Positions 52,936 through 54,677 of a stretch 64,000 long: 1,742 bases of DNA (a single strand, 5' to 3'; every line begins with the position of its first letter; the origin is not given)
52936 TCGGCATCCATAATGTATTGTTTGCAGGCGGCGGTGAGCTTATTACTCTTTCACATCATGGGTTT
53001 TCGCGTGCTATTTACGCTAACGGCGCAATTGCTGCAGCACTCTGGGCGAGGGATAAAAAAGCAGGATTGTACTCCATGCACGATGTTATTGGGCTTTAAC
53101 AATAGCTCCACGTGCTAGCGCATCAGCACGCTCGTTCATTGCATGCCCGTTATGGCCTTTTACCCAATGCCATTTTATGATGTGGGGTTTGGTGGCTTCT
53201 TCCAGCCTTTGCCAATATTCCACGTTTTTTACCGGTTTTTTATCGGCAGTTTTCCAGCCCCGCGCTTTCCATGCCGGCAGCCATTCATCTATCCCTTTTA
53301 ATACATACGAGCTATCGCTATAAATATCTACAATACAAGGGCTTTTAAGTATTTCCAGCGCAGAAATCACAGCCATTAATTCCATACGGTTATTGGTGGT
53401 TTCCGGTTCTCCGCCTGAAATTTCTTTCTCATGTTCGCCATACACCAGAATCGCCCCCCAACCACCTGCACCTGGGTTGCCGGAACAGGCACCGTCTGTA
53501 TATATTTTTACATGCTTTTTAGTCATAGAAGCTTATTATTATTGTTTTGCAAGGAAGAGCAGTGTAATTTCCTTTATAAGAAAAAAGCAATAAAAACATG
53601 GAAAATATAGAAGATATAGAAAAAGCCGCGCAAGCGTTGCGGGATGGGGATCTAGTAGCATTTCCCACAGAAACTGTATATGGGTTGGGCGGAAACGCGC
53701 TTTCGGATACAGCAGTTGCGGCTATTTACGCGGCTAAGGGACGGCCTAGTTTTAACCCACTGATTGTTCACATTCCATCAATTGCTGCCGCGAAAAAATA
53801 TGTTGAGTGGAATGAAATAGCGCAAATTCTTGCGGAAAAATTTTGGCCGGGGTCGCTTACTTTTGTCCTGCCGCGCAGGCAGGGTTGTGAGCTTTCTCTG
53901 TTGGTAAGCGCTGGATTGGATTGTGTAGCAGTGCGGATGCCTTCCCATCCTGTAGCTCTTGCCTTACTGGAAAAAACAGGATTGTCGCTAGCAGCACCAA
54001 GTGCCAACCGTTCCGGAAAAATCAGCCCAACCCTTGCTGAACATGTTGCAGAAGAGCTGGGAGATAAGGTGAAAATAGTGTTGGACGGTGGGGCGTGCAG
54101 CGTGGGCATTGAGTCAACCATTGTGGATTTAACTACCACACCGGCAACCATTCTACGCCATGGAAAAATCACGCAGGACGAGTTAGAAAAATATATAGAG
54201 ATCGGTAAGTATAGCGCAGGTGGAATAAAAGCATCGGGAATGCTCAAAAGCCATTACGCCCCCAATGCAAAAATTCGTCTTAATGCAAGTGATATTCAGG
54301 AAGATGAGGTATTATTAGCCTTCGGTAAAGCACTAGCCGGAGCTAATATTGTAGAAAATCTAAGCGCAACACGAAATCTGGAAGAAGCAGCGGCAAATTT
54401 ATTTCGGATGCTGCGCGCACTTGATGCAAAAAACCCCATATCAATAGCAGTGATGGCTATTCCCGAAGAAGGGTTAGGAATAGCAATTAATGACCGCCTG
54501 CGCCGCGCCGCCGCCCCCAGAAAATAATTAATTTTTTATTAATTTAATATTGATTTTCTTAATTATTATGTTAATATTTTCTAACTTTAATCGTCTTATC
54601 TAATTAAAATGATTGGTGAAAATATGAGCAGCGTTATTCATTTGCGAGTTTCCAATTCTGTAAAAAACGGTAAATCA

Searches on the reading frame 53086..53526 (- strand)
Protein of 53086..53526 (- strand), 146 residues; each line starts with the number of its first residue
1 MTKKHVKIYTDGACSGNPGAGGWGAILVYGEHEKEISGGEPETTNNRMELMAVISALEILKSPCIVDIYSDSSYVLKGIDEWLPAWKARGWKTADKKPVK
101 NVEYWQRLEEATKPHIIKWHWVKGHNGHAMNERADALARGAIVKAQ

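Call 53: search_protein_families(library=pfam, proteins=[window:53086-53526:-], max_evalue=0.0001)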
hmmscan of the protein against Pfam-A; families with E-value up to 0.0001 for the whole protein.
window:53086-53526:- (146 aa): 1 family
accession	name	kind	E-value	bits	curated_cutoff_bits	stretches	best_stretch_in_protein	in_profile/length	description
PF00075.30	RNase_H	-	2.7e-50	170.7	25.8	1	4-141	2-139/141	RNase H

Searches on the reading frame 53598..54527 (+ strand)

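Call 53: search_protein_families(library=pfam, proteins=[window:53598-54527:+], max_evalue=0.0001)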
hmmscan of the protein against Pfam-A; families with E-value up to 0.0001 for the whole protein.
window:53598-54527:+ (309 aa): 2 families
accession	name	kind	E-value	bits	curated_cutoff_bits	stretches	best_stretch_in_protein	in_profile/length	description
PF01300.24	Sua5_yciO_yrdC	-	2e-58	197.3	25.1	1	12-189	1-178/178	Telomere recombination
PF03481.19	Sua5_C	-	3.5e-22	79.8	22.9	1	191-306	1-136/136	Threonylcarbamoyl-AMP synthase, C-terminal domain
